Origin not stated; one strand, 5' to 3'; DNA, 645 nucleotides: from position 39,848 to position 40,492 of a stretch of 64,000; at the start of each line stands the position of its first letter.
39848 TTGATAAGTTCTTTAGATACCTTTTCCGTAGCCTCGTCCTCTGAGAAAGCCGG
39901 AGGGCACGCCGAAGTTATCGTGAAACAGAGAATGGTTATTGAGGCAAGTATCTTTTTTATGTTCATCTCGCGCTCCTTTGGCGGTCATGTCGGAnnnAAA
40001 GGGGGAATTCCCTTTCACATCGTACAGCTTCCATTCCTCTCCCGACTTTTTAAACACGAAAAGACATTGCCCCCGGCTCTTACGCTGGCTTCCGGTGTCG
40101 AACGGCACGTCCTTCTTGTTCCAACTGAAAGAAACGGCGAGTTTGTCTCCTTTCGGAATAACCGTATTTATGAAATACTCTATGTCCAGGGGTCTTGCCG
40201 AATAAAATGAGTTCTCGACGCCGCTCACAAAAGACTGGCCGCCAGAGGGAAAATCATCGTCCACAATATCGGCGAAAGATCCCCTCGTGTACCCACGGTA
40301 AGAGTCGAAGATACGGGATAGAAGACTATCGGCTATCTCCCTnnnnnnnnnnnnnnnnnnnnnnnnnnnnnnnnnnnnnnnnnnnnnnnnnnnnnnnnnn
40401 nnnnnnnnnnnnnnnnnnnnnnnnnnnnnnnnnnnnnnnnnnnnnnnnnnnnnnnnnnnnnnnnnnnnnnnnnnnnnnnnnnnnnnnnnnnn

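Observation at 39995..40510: Stand-alone secreted NTF2-like protein homologous to the giants' conserved domain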

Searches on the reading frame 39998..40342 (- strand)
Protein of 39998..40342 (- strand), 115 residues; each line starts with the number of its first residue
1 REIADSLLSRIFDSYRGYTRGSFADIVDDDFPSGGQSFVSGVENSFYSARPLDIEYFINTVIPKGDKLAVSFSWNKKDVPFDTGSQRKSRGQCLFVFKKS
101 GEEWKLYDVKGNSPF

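Call 12: find_homologous_proteins(query=A1, max_evalue=0.001)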
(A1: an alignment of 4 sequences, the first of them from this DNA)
Query A1 (4 sequences) (115 aa, profile of the alignment): 3 proteins with E <= 0.001 among 425 candidates.
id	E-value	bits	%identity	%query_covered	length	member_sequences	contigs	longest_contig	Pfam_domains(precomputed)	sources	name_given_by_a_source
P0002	4.9e-48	180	23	97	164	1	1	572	-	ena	-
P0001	2.3e-42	162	100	100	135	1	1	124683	-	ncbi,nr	ncbi:MAG: hypothetical protein HQL30_04475 [Candidatus Omnitrophica bacterium]|nr:hypothetical prote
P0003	8.1e-29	118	83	77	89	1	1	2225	-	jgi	jgi:hypothetical protein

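Call 13: search_solved_structures(query=A1, max_evalue=10, show_alignments=2)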
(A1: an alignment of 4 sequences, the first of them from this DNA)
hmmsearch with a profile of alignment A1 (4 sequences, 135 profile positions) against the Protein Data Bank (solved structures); distinct sequences matched with E-value up to 10: 2.
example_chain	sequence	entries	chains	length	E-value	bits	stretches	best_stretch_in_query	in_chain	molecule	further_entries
3soy_A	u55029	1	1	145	0.15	15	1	68-105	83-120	NTF2-like superfamily protein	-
2od6_A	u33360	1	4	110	0.76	12.7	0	53-79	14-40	hypothetical protein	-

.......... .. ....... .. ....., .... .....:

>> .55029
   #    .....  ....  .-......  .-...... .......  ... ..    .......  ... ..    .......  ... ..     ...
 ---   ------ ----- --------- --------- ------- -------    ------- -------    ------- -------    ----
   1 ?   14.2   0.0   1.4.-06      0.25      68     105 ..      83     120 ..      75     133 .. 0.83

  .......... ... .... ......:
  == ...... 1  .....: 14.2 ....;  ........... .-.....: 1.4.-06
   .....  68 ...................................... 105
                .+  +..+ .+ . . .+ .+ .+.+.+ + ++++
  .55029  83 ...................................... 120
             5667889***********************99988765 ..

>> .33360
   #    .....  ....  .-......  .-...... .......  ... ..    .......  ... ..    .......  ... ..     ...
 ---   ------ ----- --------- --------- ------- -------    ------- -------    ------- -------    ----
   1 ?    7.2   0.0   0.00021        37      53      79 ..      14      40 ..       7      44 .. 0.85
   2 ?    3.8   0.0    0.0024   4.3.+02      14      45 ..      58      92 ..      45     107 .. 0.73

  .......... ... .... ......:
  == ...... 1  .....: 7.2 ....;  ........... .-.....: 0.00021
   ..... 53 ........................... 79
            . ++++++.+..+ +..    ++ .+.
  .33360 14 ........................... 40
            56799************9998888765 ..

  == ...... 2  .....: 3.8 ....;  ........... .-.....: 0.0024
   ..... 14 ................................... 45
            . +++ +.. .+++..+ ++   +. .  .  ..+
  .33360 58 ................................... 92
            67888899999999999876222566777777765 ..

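Call 15: find_encoding_contigs(protein=P0003, flank=5000)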
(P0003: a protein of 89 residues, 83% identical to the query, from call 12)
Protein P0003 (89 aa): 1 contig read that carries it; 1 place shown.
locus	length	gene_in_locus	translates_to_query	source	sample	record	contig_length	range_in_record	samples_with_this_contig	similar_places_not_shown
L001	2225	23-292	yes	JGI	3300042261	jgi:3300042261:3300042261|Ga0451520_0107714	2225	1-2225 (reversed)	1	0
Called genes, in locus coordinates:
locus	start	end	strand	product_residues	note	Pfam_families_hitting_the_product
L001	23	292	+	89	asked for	-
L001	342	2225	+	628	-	?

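Call 27: predict_structure(alignment_id=A2)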
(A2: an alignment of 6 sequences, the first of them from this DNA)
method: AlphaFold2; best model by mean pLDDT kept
length: 115 residues; sequences in the alignment: 6
mean_pLDDT: 89.9   pTM: 0.82
mean pLDDT of the five models: 89.9, 88.5, 88.2, 85.0, 77.3
residues with pLDDT >= 90: 63; 70-90: 51; 50-70: 1; < 50: 0
segments of 3 or more residues with pLDDT < 50: none
pLDDT, mean of each block of 10 residues (from residue 1): 93 85 88 87 83 89 94 93 90 95 93 89
secondary structure, 60 per line:
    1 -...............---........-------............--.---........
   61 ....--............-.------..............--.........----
elements in order: H2-16 H20-26 H35-46 E53-64 E67-78 E87-100 E103-111

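Call 29: search_protein_representatives(alignment_id=A2)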
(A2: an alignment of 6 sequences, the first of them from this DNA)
Query: 6 sequences, 135 profile positions. Proteins with E-value up to 0.001 (for the whole library): 732; up to 1e-10: 276; up to 1e-30: 84. The best 150 are listed.
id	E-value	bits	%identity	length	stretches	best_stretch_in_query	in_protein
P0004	1.3e-64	232.1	-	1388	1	1-135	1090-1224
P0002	1.2e-62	225.7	-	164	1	1-135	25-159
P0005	1.6e-62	225.4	-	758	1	1-135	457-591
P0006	1.2e-57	209.5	-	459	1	1-135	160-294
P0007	2.9e-56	205.1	-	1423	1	1-134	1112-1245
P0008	3.7e-56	204.7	-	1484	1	1-134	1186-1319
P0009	5.1e-56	204.3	-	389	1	1-135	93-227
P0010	2.8e-55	201.9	-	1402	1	1-134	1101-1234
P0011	4.1e-55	201.3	-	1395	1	1-135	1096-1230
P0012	4.7e-55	201.1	-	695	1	1-135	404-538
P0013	5.7e-55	200.9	-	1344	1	1-135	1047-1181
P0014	6.3e-55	200.8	-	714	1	1-135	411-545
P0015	7.2e-55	200.5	-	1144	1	1-135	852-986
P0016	7.6e-55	200.5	-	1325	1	1-134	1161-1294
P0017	7.9e-55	200.4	-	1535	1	1-135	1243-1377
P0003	2.8e-35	137.2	-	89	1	33-121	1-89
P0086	2.4e-26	108.2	-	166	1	16-121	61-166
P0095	3.5e-20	88.3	-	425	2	4-122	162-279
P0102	1.6e-18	82.8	-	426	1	5-125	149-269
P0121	1.6e-15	73.2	-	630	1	5-126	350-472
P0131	4.3e-15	71.8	-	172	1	7-121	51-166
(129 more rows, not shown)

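Call 31: fold_search(model_id=the predicted structure, library=pdb)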
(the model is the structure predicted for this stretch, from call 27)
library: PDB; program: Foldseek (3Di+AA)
matches with E <= 10: 1333; with E <= 0.001: 246
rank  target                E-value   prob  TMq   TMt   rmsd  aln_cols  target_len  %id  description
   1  3rob_B                3.2e-07  1.00  0.79  0.71   3.7       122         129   16  The crystal structure of a conserved protein from Planctomyces limnophilus DSM 3776 (released 2011-05-11)
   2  3rob_A                4.8e-07  1.00  0.79  0.70   3.5       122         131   16  The crystal structure of a conserved protein from Planctomyces limnophilus DSM 3776 (released 2011-05-11)
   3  3rob_D                7.7e-07  1.00  0.80  0.73   3.5       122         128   16  The crystal structure of a conserved protein from Planctomyces limnophilus DSM 3776 (released 2011-05-11)
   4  6w3f_B                2.3e-06  1.00  0.76  0.76   3.1       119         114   15  Rd1NTF2_05_I64F_A80G_T94P_D101K_L106W (released 2020-04-15)
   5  3hx8_B                4.7e-06  1.00  0.83  0.76   2.8       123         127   20  Crystal structure of putative ketosteroid isomerase (NP_103587.1) from Mesorhizobium loti at 1.45 A resolution (released 2009-07-07)
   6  3hx8_C                6.3e-06  1.00  0.83  0.76   2.8       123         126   20  Crystal structure of putative ketosteroid isomerase (NP_103587.1) from Mesorhizobium loti at 1.45 A resolution (released 2009-07-07)
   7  3soy                  6.3e-06  1.00  0.81  0.67   3.6       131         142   12  Nuclear transport factor 2 (NTF2-like) superfamily protein from Salmonella enterica subsp. enterica serovar Typhimurium  (released 2011-08-10)
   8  3hx8_A                8.9e-06  1.00  0.79  0.72   3.2       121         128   19  Crystal structure of putative ketosteroid isomerase (NP_103587.1) from Mesorhizobium loti at 1.45 A resolution (released 2009-07-07)
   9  6w3f_A                9.4e-06  1.00  0.74  0.74   3.4       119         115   15  Rd1NTF2_05_I64F_A80G_T94P_D101K_L106W (released 2020-04-15)
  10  3d9r_A                1.1e-05  1.00  0.78  0.69   3.5       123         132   17  Crystal structure of ketosteroid isomerase-like protein (YP_049581.1) from ERWINIA CAROTOVORA ATROSEPTICA SCRI1043 at  (released 2008-07-01)
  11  3d9r_D                1.3e-05  1.00  0.78  0.69   3.7       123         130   17  Crystal structure of ketosteroid isomerase-like protein (YP_049581.1) from ERWINIA CAROTOVORA ATROSEPTICA SCRI1043 at  (released 2008-07-01)
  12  3d9r_B                1.5e-05  1.00  0.78  0.68   3.5       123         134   17  Crystal structure of ketosteroid isomerase-like protein (YP_049581.1) from ERWINIA CAROTOVORA ATROSEPTICA SCRI1043 at  (released 2008-07-01)
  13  5ien_B                1.7e-05  1.00  0.78  0.73   3.0       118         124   20  Structure of CDL2.2, a computationally designed Vitamin-D3 binder (released 2017-03-01)
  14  3gwr_B                2.1e-05  1.00  0.73  0.66   3.5       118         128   10  Crystal structure of Putative calcium/calmodulin-dependent protein kinase type II association domain (YP_315894.1) fro (released 2009-04-14)
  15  7o21_B                2.3e-05  1.00  0.73  0.34   3.4       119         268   13  Structure of Bdellovibrio bacteriovorus Bd1075 (released 2021-04-21)
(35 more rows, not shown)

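Call 32: find_encoding_contigs(protein=P0086, flank=10000, max_places=3)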
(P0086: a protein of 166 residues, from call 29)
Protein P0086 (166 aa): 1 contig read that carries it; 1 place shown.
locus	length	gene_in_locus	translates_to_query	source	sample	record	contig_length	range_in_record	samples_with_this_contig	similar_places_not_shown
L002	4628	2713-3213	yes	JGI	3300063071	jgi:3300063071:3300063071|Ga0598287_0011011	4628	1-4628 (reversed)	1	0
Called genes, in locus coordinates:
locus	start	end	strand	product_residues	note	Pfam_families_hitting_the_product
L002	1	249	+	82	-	?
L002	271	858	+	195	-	PF09335:VTT_dom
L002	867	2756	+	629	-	-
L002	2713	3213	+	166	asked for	-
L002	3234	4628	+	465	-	?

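Call 58: find_encoding_contigs(protein=P0102, flank=8000, max_places=2)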
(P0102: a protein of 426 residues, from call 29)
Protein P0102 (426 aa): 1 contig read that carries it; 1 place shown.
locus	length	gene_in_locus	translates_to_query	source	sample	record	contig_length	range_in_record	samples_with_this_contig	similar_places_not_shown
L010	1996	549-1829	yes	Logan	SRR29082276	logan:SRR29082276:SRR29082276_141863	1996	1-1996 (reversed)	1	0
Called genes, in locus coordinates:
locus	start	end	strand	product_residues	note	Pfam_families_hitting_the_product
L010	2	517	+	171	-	?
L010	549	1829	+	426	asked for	-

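Call 59: find_encoding_contigs(protein=P0095, flank=8000, max_places=2)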
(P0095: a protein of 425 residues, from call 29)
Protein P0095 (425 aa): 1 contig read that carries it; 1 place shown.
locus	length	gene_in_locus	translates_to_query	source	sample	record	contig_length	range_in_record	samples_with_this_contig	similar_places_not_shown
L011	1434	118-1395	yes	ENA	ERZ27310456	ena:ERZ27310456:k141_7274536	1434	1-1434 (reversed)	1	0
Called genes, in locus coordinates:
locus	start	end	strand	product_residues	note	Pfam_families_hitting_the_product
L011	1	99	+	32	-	?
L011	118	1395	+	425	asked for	-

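Call 60: find_encoding_contigs(protein=P0131, flank=8000, max_places=2)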
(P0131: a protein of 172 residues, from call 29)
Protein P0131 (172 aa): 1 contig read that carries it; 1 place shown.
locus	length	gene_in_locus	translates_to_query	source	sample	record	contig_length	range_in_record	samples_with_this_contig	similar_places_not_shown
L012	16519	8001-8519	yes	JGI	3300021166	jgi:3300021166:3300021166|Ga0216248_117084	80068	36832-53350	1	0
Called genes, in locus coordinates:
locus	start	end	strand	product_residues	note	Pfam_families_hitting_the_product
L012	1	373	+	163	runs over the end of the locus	PF01313:Bac_export_3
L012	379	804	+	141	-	-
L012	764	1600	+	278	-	PF01311:Bac_export_1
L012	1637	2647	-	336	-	PF00180:Iso_dh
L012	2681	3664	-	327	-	PF03773:ArsP_1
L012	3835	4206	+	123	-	-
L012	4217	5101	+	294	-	PF01739:CheR (weak)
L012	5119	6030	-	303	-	-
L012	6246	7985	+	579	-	-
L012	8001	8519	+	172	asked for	-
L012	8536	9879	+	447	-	-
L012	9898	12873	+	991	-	-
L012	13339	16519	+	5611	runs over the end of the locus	PF00353:HemolysinCabind (weak)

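Call 67: search_protein_families(library=pfam, proteins=[P0102, P0095, P0121], max_evalue=1)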
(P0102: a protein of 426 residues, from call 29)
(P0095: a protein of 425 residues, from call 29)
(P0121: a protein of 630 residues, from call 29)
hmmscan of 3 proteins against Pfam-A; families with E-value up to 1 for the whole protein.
P0102 (426 aa): 6 families
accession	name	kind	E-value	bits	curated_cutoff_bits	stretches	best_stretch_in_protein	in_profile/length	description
PF19077.6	Big_13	-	8.1e-05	23.5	27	1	80-143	36-98/102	Bacterial Ig-like domain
PF17957.7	Big_7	-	0.0038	18.3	24.1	1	68-118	17-64/70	Bacterial Ig domain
PF03404.22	Mo-co_dimer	-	0.016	15.6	22.7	1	50-123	12-87/138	Mo-co oxidoreductase dimerisation domain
PF16640.11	Big_3_5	-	0.057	14.4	35.5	0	73-114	18-57/88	Bacterial Ig-like domain (group 3)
PF22352.2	K319L-like_PKD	-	0.15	12.5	27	1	71-135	14-77/84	K319L-like, PKD domain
PF17936.7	Big_6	-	0.21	12.3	27.6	1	83-133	22-73/83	Bacterial Ig domain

P0095 (425 aa): 0 families

P0121 (630 aa): 6 families
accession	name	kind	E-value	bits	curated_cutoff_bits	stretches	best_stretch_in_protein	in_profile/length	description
PF14712.11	Snapin_Pallidin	-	0.0011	19.7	29.6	1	108-148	37-77/89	Snapin/Pallidin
PF04108.17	ATG17_like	-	0.0039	17.2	43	1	107-195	118-193/355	Autophagy protein ATG17-like domain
PF06103.16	DUF948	-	0.013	16.1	37.2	1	14-61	23-70/89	Bacterial protein of unknown function (DUF948)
PF14064.11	HmuY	-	0.025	15.1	27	1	575-612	108-144/157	HmuY protein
PF25547.1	WXG100_2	-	0.042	14.3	27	1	5-55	71-119/150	WXG100 like domain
PF11945.13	WASH_WAHD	-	0.065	13.1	24.2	1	100-190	30-119/292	WAHD domain of WASH complex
